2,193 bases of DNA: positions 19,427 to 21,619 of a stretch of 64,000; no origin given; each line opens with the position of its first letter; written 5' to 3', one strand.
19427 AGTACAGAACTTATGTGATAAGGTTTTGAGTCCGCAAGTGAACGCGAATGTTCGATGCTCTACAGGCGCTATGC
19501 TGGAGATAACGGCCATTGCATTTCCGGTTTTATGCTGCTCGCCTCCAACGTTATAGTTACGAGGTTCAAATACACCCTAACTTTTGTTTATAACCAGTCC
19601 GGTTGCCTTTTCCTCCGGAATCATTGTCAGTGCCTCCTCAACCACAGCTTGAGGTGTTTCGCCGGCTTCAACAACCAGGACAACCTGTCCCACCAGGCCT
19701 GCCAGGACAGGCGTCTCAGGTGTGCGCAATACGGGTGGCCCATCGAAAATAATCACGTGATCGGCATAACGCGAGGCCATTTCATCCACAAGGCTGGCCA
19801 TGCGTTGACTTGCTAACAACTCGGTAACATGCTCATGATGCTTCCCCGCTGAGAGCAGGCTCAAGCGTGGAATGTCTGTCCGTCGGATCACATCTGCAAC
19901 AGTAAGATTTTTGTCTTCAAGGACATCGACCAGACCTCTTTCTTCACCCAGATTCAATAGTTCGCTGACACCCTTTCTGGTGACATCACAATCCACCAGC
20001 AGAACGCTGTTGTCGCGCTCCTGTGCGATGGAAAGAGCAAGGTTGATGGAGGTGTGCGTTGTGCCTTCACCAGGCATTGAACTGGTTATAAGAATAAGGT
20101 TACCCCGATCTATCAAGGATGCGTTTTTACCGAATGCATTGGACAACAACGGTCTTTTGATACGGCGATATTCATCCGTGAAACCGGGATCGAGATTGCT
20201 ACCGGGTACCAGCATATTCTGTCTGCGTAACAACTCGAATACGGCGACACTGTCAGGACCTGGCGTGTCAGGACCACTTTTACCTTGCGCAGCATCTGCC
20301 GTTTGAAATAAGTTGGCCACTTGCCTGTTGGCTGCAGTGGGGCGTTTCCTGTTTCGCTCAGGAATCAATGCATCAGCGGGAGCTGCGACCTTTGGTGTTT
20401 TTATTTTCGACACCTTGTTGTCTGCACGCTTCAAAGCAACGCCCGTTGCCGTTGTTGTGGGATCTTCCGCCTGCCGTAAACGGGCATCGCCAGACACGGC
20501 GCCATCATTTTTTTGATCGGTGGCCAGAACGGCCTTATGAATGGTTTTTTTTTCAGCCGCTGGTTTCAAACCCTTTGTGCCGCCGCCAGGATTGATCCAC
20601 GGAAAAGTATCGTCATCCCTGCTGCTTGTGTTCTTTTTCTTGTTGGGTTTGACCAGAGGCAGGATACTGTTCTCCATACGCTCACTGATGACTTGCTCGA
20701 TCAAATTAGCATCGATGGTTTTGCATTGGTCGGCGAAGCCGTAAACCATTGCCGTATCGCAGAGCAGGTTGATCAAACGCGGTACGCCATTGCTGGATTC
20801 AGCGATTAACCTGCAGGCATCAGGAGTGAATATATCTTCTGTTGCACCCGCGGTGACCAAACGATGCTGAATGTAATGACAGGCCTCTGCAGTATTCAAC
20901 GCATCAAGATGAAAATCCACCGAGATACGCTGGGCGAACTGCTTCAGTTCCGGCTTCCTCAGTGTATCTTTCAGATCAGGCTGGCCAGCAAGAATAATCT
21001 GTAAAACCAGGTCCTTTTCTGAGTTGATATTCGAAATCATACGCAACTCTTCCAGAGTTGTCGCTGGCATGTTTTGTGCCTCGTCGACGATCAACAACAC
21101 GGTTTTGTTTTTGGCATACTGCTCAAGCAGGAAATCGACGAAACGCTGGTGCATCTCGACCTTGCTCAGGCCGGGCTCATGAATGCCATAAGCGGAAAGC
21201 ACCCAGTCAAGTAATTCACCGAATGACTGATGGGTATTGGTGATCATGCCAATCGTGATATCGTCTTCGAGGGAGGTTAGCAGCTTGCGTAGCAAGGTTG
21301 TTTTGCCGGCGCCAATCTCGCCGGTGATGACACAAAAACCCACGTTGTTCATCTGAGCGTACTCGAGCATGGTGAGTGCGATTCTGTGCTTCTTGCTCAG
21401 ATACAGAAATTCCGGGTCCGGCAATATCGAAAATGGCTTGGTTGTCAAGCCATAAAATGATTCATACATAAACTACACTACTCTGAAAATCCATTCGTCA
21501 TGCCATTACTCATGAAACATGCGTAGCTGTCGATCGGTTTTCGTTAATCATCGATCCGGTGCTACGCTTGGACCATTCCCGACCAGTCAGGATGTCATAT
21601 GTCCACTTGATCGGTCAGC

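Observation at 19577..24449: Co-oriented block: small acidic protein, membrane-anchored SMC-like ATPase and ExeA-AAA+/pseudo-BY-kinase fusion. Candidate uncharacterised membrane-associated NTPase system.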

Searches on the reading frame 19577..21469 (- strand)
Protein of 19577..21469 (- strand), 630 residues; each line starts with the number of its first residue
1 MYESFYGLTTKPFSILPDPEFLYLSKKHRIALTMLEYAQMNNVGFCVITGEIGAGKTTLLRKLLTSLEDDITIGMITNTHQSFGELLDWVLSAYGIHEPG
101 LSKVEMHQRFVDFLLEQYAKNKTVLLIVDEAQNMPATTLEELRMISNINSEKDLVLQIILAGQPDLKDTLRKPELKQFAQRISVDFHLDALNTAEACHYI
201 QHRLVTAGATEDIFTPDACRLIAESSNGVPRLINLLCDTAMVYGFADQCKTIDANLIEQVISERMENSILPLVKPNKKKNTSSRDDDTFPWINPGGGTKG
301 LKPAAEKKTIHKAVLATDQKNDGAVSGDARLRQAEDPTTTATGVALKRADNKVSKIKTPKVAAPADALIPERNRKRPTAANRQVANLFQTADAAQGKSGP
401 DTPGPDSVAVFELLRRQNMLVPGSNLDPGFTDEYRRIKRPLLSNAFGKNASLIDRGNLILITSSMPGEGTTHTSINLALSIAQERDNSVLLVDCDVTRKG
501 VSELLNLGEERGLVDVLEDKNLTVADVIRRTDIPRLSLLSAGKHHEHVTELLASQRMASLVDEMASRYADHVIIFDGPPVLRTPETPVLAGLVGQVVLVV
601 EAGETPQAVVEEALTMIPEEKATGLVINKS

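Call 3: search_protein_families(library=pfam, proteins=[window:19577-21469:-], max_evalue=0.1)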
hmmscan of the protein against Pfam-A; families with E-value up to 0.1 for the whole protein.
window:19577-21469:- (630 aa): 30 families (the best 25 are shown)
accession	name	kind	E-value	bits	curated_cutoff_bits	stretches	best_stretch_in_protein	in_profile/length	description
PF13401.12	AAA_22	-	3.9e-26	92.3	27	1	44-170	6-130/130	AAA domain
PF13191.12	AAA_16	-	1.5e-08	35.8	32.6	1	35-148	16-158/167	AAA ATPase domain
PF13614.12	AAA_31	-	5.1e-07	30.2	27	1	459-583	4-131/177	AAA domain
PF13245.12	AAA_19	-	5.2e-07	30.4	25.1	1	44-155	12-121/134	AAA domain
PF25199.1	nSTAND_NTPase5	-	6.1e-07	29.8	34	1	36-135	34-109/145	Novel STAND NTPase 5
PF20720.3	nSTAND3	-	1.1e-05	25.6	27.2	1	40-73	14-48/155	Novel STAND NTPase 3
PF02492.25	cobW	-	1.5e-05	25.1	20.7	1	46-81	3-38/180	CobW/HypB/UreG, nucleotide-binding domain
PF01637.24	ATPase_2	-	0.00013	22.2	33.2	1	34-134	11-122/225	ATPase domain predominantly from Archaea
PF01443.25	Viral_helicase1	-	0.00023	21.5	21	1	47-146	2-83/228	Viral superfamily 1 RNA helicase core domain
PF13604.12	AAA_30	-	0.00033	20.9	27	1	36-143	11-109/191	AAA domain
PF01656.29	CbiA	-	0.00037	20.9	25.4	1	459-502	1-43/125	CobQ/CobB/MinD/ParA nucleotide binding domain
PF03266.21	NTPase_1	-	0.00046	20.5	23.9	1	47-80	3-38/168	NTPase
PF09848.15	SLFN-g3_helicase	-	0.00053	19.8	24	1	46-189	4-152/354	Schlafen group 3, DNA/RNA helicase domain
PF13173.12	AAA_14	-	0.0014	19.1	27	1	46-138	5-78/129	AAA domain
PF00448.28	SRP54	-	0.0016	18.5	22.7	0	465-520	9-63/196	SRP54-type protein, GTPase domain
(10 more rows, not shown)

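Call 4: search_protein_families(library=ncbifam, proteins=[window:19577-21469:-], max_evalue=0.1)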
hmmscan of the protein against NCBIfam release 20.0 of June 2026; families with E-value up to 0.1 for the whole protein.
window:19577-21469:- (630 aa): 34 families (the best 25 are shown)
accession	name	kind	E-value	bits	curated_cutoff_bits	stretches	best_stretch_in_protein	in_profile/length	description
TIGR03015.1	pepcterm_ATPase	hypoth_equivalog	3.2e-84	282.5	324.5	1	1-263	1-265/269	XrtA/PEP-CTERM system-associated ATPase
TIGR03018.1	pepcterm_TyrKin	hypoth_equivalog_domain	3.5e-72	242.1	230.65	1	429-628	10-207/207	XrtA-associated tyrosine autokinase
TIGR01007.1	eps_fam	subfamily_domain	4.5e-24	85.1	108.05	1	458-629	19-189/204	polysaccharide biosynthesis tyrosine autokinase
TIGR01005.1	eps_transp_fam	subfamily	9.2e-19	67.1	411.7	1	456-629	546-717/754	exopolysaccharide transport protein family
NF008568.0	PRK11519.1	equivalog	2.6e-18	65.6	1068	1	454-600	524-666/720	tyrosine-protein kinase Wzc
NF007350.0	PRK09841.1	equivalog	6.5e-16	57.6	1248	1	456-614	531-685/726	tyrosine-protein kinase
TIGR03029.1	EpsG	equivalog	1.8e-13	50.3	313.8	1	457-605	104-248/274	chain length determinant protein tyrosine kinase EpsG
TIGR01968.1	minD_bact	equivalog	1.9e-09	37.2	212.9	1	457-578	2-120/261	septum site-determining protein MinD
TIGR03815.1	CpaE_hom_Actino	equivalog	4.4e-06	26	154.45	1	450-623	105-275/340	septum site-determining protein Ssd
NF010248.0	PRK13695.1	equivalog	0.00058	19.6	156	1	47-82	7-44/180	NTPase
TIGR00073.1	hypB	equivalog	0.00081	18.9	121.2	1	24-78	11-65/217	hydrogenase nickel incorporation protein HypB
NF047398.1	AAA_KGGVGR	domain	0.0012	19.3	90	1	467-526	13-74/190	KGGVGR-motif variant AAA ATPase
TIGR00959.1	ffh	equivalog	0.0013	17.6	473.2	1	457-528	99-171/428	signal recognition particle protein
NF010705.0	PRK14105.1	equivalog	0.0027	16.6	291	1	133-257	20-134/345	selenide, water dikinase SelD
TIGR01189.1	ccmA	equivalog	0.0033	17.1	131.6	1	26-114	10-97/198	heme ABC exporter ATP-binding protein CcmA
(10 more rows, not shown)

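Call 5: search_protein_families(library=padloc, proteins=[window:19577-21469:-], max_evalue=0.1)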
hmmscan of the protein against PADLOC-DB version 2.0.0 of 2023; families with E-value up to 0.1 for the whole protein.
window:19577-21469:- (630 aa): 10 families
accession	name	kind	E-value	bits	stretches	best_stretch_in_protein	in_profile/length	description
PDLC04140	mad8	-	9.1e-06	23.4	1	40-114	24-103/314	mads_8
PDLC00269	PtuA1|PtuA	-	0.00047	17.5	1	29-76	18-65/446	AAA ATPase domain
PDLC01734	typeIV_RecD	-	0.0013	15.1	1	46-132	357-444/763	RecD_0_IVD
PDLC01738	TnsC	-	0.0017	15.7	1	121-274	132-279/283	TnsC_0_V-K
PDLC02372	Nhi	-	0.0021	14.8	1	43-174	199-305/470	-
PDLC05079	PDC-S73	-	0.0046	13.8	1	39-65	187-213/752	-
PDLC05064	PDC-S68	-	0.015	11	1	37-164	694-818/1273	-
PDLC04135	mad3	-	0.028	12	1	44-65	23-44/374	mads_3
PDLC02741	PbeC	-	0.039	10.4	1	35-64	20-49/644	PbeC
PDLC05066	PDC-S68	-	0.056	9.4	1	39-68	589-618/1202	-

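Call 36: find_homologous_proteins(query=window:19577-21469:-)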
Query window:19577-21469:- (630 aa): 3737 proteins with E <= 0.001 among 8000 candidates; the best 120 are listed.
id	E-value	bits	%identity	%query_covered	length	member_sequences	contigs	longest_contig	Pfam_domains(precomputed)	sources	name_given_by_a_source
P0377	0.0e+0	1398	100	100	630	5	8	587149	PF13614.13,PF13245.13,PF13401.13,PF25199.2,PF20720.4,PF13191.13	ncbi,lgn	ncbi:MAG: XrtA-associated tyrosine autokinase [Gammaproteobacteria bacterium]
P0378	1.2e-184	633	77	60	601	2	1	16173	PF13604.13,PF13245.13,PF13401.13,PF13191.13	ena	-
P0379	9.2e-181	621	73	61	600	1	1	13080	PF13604.13,PF13245.13,PF13401.13,PF13191.13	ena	-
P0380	1.8e-179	616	81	53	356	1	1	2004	PF13604.13,PF13245.13,PF13401.13,PF13191.13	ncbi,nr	ncbi:MAG: AAA family ATPase, partial [Gammaproteobacteria bacterium]|nr:AAA family ATPase [Gammaprot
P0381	1.9e-179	616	76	59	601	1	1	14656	PF13604.13,PF13245.13,PF13401.13,PF13191.13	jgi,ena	-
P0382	3.6e-178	612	76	59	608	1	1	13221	PF13604.13,PF13245.13,PF13401.13,PF13191.13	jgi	jgi:type II secretory pathway predicted ATPase ExeA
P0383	3.1e-177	609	71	61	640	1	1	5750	PF13604.13,PF13245.13,PF13401.13,PF13191.13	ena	-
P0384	8.1e-174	598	67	63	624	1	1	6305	PF13245.13,PF13401.13,PF13191.13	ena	-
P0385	1.3e-173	597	71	61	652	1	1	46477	PF01443.25,PF13604.13,PF13245.13,PF13401.13,PF13191.13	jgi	jgi:type II secretory pathway predicted ATPase ExeA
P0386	1.1e-172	594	83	48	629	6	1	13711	PF13604.13,PF13245.13,PF13401.13,PF13191.13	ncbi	ncbi:MAG: AAA family ATPase [Gammaproteobacteria bacterium]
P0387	9.1e-169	581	71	58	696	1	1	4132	PF13245.13,PF13401.13,PF13191.13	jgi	jgi:type II secretory pathway predicted ATPase ExeA/uncharacterized protein YkwD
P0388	1.8e-168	580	73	58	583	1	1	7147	PF13245.13,PF13401.13,PF13191.13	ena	-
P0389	4.5e-168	579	67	64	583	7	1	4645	PF13245.13,PF13401.13,PF13191.13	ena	-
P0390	1.3e-166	574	78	51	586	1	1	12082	PF13604.13,PF13245.13,PF13401.13,PF13191.13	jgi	-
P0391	2.5e-166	573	77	53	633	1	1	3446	PF13245.13,PF13401.13,PF13191.13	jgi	jgi:type II secretory pathway predicted ATPase ExeA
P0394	1.2e-165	571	75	56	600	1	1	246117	PF13245.13,PF13401.13,PF13191.13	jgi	jgi:type II secretory pathway predicted ATPase ExeA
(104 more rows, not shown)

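Call 37: find_encoding_contigs(protein=P0378, flank=10000, max_places=1)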
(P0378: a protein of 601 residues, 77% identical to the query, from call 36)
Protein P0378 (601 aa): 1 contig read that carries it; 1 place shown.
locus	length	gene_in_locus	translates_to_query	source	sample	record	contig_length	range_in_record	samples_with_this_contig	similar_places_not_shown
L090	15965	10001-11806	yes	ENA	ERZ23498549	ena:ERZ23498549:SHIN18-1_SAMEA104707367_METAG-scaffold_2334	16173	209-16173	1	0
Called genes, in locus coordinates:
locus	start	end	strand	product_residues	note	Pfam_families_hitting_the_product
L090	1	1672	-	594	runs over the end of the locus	PF12450:vWF_A, PF00092:VWA, PF13519:VWA_2, PF13768:VWA_3, PF12034:YfbK_C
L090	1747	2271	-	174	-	PF10263:SprT-like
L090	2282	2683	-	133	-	PF01258:zf-dskA_traR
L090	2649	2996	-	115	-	PF01230:HIT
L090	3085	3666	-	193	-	-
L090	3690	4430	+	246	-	PF00970:FAD_binding_6 (weak), PF00175:NAD_binding_1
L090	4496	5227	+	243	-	-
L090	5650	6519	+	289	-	PF00892:EamA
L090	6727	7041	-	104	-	PF04358:DsrC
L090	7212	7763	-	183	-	PF01871:AMMECR1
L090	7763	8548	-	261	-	PF01875:Memo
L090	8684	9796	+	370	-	PF04055:Radical_SAM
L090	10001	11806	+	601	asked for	PF13191:AAA_16, PF13245:AAA_19 (weak), PF13604:AAA_30 (weak), PF13401:AAA_22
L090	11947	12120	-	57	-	-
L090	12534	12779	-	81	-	-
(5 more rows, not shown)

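Call 38: find_encoding_contigs(protein=P0394, flank=10000, max_places=1)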
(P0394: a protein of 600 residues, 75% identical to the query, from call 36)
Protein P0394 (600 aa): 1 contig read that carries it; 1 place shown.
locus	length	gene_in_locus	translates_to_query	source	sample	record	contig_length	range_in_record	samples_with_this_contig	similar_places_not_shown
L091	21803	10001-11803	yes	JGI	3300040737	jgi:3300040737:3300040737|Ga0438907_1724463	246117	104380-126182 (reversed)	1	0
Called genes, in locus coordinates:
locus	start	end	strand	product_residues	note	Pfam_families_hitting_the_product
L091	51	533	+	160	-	PF00254:FKBP_C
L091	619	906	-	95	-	-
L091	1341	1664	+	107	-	PF00856:SET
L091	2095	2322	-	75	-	PF18505:DUF5619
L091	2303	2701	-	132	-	-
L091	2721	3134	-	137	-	-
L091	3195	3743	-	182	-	PF10263:SprT-like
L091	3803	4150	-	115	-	PF01230:HIT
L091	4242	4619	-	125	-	-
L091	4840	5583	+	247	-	PF00970:FAD_binding_6 (weak), PF00175:NAD_binding_1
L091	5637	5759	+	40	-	-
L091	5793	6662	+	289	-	PF00892:EamA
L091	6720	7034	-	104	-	PF04358:DsrC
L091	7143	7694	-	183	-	PF01871:AMMECR1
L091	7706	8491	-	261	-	PF01875:Memo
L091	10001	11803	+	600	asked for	PF13191:AAA_16, PF13245:AAA_19 (weak), PF13401:AAA_22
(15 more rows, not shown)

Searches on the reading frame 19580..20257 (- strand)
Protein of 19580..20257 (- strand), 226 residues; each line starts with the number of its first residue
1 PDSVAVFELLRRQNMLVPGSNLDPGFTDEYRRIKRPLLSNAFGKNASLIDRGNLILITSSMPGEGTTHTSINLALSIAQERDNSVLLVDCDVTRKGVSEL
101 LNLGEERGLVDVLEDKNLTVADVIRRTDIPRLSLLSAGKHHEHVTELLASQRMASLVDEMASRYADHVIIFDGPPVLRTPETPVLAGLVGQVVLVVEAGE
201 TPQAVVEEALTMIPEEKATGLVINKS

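Call 44: search_solved_structures(query=window:19580-20257:-, max_evalue=0.001, show_alignments=3)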
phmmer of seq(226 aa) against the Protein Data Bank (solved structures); distinct sequences matched with E-value up to 0.001: 17.
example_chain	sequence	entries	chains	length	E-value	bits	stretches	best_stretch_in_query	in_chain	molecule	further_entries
6u1q_A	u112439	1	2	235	1.5e-21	80.2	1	52-224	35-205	VpsO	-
6z0p_A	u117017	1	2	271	1.2e-18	70.7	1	48-211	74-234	BceF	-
3la6_A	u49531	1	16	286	6.3e-15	58.6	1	50-213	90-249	Tyrosine-protein kinase wzc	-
9xgv_A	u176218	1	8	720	3.2e-14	56.2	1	50-213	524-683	Tyrosine-protein kinase wzc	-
9r62_I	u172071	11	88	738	3.4e-14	56.2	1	50-213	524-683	Tyrosine-protein kinase wzc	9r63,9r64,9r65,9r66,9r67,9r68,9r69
4jlv_A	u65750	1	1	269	1.6e-13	54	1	53-225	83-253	C-terminal fragment of Membrane protein CapA1, Putative uncharacterized protein capB1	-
4jmp_A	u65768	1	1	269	7.6e-13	51.8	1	53-224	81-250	C-terminal fragment of CapA, Protein tyrosine kinase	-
3bfv_A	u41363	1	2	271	8.3e-13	51.6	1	53-224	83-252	Membrane protein CapA1, Protein tyrosine kinase,Protein tyrosine kinase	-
2ved_A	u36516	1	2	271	8.3e-13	51.6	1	53-224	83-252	MEMBRANE PROTEIN CAPA1, PROTEIN TYROSINE KINASE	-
3cio_A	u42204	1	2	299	6.5e-12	48.7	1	50-202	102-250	Tyrosine-protein kinase etk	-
7ni2_A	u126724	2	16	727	1.5e-07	34.5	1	50-198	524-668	Tyrosine-protein kinase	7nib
9i2q_D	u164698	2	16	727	1.5e-07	34.5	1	50-198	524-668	Putative transmembrane protein Wzc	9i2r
9exo_H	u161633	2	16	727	1.5e-07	34.5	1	50-198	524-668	Putative transmembrane protein Wzc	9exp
9exq_D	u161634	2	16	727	1.5e-07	34.5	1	50-198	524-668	Putative transmembrane protein Wzc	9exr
7nhr_A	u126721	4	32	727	1.5e-07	34.5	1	50-198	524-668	Putative transmembrane protein Wzc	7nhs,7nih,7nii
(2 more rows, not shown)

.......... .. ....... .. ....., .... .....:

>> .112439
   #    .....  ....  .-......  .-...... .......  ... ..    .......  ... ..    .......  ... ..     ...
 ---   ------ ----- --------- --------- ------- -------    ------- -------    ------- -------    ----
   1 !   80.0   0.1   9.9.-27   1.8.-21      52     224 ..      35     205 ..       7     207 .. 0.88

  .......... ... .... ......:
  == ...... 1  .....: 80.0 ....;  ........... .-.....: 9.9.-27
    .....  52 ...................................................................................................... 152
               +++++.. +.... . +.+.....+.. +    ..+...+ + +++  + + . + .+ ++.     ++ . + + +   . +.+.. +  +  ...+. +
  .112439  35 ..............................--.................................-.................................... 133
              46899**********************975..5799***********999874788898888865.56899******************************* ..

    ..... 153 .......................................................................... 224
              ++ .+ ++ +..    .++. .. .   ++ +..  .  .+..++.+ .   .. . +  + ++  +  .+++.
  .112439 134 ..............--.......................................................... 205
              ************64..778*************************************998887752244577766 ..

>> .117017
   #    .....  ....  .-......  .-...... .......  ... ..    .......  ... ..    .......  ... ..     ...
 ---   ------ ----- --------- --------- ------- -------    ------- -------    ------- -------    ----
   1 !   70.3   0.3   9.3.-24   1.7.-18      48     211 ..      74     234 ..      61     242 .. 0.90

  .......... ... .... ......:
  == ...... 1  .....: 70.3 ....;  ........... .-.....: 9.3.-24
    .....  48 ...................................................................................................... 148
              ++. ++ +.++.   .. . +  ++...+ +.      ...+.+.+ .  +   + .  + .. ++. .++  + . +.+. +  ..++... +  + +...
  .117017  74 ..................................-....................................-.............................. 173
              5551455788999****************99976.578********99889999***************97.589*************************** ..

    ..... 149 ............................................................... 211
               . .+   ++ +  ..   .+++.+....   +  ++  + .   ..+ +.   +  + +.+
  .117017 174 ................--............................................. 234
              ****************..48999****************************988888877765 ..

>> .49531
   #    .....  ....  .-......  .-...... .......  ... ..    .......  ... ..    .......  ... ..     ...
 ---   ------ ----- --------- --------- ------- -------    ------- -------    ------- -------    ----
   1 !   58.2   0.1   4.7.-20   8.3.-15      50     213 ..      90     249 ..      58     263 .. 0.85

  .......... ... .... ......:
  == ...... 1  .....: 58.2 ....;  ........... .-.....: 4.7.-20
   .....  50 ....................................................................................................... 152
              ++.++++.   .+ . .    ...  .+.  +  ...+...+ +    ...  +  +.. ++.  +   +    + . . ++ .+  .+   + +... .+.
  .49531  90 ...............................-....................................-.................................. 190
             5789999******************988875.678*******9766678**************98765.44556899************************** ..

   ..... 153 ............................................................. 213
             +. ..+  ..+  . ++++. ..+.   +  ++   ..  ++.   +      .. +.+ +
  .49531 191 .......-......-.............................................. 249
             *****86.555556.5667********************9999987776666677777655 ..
